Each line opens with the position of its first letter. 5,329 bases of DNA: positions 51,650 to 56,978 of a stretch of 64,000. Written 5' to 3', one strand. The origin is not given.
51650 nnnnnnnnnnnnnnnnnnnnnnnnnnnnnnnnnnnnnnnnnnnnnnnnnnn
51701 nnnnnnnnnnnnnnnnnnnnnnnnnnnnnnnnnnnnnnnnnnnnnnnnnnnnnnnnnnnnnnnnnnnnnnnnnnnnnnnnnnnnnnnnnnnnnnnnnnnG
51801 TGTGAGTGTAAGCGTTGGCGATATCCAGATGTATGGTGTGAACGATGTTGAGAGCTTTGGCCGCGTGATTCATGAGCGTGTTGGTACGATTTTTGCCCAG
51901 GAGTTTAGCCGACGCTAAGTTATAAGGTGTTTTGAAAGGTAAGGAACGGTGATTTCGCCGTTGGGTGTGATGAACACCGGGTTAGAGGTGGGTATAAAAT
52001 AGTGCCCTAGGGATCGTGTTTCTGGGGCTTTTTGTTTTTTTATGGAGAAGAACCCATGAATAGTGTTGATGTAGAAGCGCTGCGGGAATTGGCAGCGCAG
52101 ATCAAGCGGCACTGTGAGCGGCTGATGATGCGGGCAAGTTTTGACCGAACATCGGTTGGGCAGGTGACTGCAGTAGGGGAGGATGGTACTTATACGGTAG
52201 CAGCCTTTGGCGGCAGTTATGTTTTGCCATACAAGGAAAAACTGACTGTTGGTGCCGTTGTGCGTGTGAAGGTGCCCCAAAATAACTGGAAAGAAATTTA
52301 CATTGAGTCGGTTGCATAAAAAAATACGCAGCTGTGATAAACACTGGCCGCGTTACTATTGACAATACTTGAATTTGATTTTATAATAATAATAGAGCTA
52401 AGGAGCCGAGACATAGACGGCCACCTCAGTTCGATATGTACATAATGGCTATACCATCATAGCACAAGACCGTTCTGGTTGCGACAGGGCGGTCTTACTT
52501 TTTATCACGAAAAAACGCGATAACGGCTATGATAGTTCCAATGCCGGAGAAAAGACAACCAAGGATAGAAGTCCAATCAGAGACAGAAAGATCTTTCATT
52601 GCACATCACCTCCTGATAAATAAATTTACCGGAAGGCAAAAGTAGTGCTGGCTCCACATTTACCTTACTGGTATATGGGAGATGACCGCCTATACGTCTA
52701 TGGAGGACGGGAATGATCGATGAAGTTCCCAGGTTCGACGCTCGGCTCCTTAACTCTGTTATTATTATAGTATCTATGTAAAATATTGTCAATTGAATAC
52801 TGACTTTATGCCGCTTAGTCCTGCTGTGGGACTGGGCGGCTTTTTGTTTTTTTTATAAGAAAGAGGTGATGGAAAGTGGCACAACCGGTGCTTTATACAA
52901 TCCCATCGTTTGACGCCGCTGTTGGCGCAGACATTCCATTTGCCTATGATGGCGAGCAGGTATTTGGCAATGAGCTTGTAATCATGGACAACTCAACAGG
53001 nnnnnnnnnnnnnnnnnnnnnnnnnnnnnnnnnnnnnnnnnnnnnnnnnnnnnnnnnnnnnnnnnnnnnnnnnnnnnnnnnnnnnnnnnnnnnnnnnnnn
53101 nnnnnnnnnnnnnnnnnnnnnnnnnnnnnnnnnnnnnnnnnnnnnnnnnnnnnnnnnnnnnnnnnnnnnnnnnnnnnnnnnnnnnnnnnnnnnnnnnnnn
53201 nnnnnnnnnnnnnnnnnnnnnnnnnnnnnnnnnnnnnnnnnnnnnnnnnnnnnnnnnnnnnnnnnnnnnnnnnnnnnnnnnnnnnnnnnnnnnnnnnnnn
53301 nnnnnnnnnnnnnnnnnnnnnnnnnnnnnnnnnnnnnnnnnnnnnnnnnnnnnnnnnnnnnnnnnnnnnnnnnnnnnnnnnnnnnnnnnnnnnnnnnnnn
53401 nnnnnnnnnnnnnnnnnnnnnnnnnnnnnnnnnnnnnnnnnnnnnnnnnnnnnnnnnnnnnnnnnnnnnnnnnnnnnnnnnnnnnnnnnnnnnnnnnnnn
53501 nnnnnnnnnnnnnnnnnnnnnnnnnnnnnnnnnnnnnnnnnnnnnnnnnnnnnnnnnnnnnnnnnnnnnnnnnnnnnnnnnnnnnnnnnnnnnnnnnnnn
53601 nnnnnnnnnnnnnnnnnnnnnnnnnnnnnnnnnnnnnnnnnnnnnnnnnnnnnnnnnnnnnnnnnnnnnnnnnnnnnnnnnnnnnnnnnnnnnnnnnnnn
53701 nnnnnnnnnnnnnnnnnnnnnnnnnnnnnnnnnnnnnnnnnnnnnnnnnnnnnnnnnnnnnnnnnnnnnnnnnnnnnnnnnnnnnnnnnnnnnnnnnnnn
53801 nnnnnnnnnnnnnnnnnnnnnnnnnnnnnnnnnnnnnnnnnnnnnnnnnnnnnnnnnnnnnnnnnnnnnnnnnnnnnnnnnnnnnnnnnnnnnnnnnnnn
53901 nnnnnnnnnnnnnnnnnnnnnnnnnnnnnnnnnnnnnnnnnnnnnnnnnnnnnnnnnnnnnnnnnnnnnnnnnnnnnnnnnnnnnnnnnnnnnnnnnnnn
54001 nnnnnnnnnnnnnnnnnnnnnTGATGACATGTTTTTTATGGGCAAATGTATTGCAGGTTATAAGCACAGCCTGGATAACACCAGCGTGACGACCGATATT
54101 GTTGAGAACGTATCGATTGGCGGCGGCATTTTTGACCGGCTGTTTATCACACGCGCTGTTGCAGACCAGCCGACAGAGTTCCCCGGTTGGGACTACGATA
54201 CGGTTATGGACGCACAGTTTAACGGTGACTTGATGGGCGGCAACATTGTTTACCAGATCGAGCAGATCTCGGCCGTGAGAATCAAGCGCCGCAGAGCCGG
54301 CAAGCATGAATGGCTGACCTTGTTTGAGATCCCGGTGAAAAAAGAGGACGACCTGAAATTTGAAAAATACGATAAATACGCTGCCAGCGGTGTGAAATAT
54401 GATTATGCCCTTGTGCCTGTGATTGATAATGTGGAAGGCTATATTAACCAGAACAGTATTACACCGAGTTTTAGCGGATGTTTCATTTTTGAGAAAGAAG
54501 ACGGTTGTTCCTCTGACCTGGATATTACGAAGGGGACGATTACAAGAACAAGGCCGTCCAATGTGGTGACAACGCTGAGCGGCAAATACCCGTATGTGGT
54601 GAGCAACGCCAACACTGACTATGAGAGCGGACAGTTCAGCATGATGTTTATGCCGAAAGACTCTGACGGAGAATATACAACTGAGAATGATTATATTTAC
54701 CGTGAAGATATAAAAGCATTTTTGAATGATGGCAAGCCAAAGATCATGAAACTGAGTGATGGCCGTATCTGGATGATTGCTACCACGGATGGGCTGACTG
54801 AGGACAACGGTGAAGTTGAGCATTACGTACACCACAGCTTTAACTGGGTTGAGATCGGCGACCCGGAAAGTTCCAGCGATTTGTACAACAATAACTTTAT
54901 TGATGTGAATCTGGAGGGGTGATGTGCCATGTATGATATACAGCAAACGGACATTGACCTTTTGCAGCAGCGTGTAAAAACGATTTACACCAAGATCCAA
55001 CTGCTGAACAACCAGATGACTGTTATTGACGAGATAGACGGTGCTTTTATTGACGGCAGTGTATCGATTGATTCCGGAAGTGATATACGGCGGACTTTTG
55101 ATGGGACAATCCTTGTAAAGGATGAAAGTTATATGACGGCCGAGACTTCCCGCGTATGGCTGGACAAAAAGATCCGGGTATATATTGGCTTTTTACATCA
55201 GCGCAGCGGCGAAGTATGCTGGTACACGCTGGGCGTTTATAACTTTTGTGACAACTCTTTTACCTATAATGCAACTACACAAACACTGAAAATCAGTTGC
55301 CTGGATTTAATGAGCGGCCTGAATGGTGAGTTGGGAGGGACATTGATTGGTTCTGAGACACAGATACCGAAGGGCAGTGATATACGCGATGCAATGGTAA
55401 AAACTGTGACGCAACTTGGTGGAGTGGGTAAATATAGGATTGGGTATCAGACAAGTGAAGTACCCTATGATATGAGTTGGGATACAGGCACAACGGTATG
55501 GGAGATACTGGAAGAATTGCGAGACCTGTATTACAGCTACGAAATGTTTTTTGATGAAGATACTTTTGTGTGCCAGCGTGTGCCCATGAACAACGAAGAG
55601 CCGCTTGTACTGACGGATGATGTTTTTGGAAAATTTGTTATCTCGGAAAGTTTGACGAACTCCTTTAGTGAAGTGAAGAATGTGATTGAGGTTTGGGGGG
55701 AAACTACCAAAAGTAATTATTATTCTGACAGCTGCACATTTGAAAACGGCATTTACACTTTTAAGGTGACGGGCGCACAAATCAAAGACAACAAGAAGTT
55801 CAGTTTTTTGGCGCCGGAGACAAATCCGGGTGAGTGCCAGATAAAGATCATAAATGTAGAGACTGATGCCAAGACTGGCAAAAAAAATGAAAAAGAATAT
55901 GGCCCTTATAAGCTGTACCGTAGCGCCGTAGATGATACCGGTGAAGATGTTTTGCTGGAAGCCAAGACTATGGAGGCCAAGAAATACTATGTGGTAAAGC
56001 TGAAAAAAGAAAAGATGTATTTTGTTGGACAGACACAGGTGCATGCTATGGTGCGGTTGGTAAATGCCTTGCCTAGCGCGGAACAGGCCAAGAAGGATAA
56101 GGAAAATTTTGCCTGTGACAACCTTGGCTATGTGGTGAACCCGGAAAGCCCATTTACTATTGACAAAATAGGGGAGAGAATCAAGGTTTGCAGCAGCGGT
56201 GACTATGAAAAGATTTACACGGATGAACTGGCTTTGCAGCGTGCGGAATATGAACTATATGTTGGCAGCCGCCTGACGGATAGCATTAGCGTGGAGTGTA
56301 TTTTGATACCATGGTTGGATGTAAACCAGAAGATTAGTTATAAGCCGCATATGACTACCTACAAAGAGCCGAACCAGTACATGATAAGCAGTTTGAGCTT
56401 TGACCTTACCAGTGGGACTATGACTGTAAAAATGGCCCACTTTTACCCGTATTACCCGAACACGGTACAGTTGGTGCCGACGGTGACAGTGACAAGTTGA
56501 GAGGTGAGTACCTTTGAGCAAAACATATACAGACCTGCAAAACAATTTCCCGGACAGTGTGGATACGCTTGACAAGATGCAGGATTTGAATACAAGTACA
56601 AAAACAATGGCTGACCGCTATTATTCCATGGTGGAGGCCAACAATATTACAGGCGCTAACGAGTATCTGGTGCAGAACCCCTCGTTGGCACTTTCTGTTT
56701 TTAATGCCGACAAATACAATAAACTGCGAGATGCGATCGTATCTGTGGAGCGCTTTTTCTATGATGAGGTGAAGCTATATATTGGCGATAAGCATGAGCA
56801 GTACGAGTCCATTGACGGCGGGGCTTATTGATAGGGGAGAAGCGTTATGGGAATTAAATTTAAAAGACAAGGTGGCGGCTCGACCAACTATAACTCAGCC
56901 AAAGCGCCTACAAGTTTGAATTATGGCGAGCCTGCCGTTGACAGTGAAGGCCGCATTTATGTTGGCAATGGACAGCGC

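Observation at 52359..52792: Type I toxin-antitoxin-like locus inserted between the tape measure and the baseplate genes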

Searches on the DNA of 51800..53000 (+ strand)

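Call 5: search_rna_families(source=window, start=51800, end=53000, threshold=evalue, max_evalue=10, show_alignments=3)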
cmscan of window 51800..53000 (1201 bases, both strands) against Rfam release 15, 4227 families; matches with E-value up to 10: 10.
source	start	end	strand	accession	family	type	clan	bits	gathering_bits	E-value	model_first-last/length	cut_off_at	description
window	52758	52851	+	RF04312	trpB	Cis-reg;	-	23.3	59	1.4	1-107/107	no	trpB ncRNA motif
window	52765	52856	+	RF00242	ctRNA_pT181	Gene; antisense;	-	21.9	56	4.9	1-94/94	no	ctRNA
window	51964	52039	+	RF04312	trpB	Cis-reg;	-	21.1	59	4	1-107/107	no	trpB ncRNA motif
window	52804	52917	+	RF01858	RsaF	Gene; sRNA;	-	18.2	60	1.6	1-119/119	no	RNA Staph. aureus F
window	51970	52040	+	RF02063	STnc350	Gene; sRNA;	-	16.2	60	6.2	1-68/68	no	Salmonella enterica sRNA STnc350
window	52209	52288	+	RF02071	STnc280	Gene; sRNA;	-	16.2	80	9.6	1-83/83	no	Salmonella enterica sRNA STnc280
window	51950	52036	+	RF00021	Spot_42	Gene; sRNA;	-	15.6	80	5.3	1-115/115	no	Spot 42 RNA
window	52682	52847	+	RF02883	BcKCsr2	Gene; sRNA;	-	14.2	40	2.2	1-129/129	no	Burkholderia sRNA 2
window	52089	52194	+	RF01955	NEAT1_1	Gene; lncRNA;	-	13.7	50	9.8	1-122/122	no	Nuclear enriched abundant transcript 1 conserved region 1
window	51963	51985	+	RF01133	sR3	Gene; snRNA; snoRNA; CD-box;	-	12.5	41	2.3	1-55/55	no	Small nucleolar RNA sR3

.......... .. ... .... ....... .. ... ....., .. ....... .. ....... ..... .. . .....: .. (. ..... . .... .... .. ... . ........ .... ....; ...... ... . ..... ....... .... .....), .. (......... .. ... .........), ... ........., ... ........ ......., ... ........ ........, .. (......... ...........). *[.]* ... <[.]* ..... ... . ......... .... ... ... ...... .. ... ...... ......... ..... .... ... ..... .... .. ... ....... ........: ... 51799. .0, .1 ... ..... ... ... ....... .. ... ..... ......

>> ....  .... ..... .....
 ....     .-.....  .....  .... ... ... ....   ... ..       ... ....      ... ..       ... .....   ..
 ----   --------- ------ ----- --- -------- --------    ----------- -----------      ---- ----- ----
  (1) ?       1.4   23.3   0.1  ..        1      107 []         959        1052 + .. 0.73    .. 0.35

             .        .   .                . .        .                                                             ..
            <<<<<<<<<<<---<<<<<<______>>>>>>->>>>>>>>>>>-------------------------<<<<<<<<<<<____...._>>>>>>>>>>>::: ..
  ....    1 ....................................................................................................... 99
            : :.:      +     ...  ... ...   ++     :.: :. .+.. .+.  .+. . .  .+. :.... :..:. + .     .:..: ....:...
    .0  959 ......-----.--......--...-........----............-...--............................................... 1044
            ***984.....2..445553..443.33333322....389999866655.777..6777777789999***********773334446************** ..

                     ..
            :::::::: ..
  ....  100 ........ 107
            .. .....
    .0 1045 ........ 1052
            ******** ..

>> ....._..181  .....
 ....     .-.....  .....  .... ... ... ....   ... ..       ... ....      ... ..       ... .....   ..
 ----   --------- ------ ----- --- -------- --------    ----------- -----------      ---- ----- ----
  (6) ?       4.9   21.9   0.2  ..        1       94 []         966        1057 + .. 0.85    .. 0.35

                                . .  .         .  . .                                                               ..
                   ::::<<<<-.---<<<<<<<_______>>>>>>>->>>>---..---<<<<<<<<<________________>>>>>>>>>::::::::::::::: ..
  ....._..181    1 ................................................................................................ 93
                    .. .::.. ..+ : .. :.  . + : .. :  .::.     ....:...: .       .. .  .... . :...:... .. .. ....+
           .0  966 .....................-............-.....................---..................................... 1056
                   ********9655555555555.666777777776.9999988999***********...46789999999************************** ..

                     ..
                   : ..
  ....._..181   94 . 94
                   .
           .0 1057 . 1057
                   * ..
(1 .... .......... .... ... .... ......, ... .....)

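Call 10: search_dna_similar(query=window:52320-52870:+, collection=phages, mode=distant, max_evalue=0.01)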
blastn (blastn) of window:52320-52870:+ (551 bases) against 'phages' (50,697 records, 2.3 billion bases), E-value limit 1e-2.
No match.

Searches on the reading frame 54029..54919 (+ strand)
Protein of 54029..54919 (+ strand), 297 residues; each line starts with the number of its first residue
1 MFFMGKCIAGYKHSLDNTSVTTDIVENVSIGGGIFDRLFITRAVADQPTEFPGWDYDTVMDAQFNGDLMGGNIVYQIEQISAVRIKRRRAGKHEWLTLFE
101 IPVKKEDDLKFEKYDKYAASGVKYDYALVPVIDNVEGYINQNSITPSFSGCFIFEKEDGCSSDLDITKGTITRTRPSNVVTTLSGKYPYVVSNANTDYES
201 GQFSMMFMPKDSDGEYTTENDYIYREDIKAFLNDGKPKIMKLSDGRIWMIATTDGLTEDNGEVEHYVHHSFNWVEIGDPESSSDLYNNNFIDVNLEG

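Call 33: search_protein_families(library=pfam, proteins=[window:54029-54919:+], max_evalue=0.01)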
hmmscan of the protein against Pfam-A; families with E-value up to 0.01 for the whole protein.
window:54029-54919:+ (297 aa): 0 families

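Call 68: search_protein_families(library=phrogs, proteins=[window:54029-54919:+], max_evalue=0.0001)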
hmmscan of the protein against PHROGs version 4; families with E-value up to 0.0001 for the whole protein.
window:54029-54919:+ (297 aa): 2 families
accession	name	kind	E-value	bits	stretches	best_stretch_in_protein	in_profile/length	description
phrog_27355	-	unknown function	2.8e-54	185.4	1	3-292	2-298/304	-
phrog_30026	-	unknown function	6.5e-12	45.6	1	113-206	375-471/617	-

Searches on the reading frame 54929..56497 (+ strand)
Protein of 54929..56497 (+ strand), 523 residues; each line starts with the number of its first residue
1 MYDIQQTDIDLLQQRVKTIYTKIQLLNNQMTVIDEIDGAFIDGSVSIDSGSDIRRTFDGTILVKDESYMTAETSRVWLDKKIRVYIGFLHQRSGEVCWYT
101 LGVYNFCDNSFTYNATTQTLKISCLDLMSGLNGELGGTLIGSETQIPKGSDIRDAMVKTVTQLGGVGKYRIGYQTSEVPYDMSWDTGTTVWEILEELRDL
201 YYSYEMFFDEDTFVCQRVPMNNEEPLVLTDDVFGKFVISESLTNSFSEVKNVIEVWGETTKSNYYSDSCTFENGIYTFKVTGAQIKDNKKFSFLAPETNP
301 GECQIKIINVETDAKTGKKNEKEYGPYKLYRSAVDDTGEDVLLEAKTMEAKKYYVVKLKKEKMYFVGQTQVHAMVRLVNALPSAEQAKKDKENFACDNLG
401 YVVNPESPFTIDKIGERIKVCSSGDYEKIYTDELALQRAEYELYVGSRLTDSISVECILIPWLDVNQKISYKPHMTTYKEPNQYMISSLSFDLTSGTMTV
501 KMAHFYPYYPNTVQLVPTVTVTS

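Call 33: search_protein_families(library=pfam, proteins=[window:54929-56497:+], max_evalue=0.01)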
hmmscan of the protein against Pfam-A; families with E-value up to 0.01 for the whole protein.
window:54929-56497:+ (523 aa): 1 family
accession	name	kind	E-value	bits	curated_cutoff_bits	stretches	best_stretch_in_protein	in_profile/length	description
PF16467.10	DUF5048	-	3.4e-33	114.3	32.3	1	406-509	1-103/103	Domain of unknown function (DUF5048)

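Call 68: search_protein_families(library=phrogs, proteins=[window:54929-56497:+], max_evalue=0.0001)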
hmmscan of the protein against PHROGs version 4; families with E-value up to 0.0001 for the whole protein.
window:54929-56497:+ (523 aa): 2 families
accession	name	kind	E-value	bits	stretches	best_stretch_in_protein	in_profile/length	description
phrog_1887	-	tail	3.8e-27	96.6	2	18-263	301-546/670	tail protein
phrog_32343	-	unknown function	3.8e-17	62.6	1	10-140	17-150/921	-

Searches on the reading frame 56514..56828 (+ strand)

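Call 68: search_protein_families(library=phrogs, proteins=[window:56514-56828:+], max_evalue=0.0001)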
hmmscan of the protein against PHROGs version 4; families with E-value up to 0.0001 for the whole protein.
window:56514-56828:+ (105 aa): 1 family
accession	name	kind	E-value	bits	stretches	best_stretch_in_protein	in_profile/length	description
phrog_26419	-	tail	1.3e-05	24.9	1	9-99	60-152/567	tail fiber protein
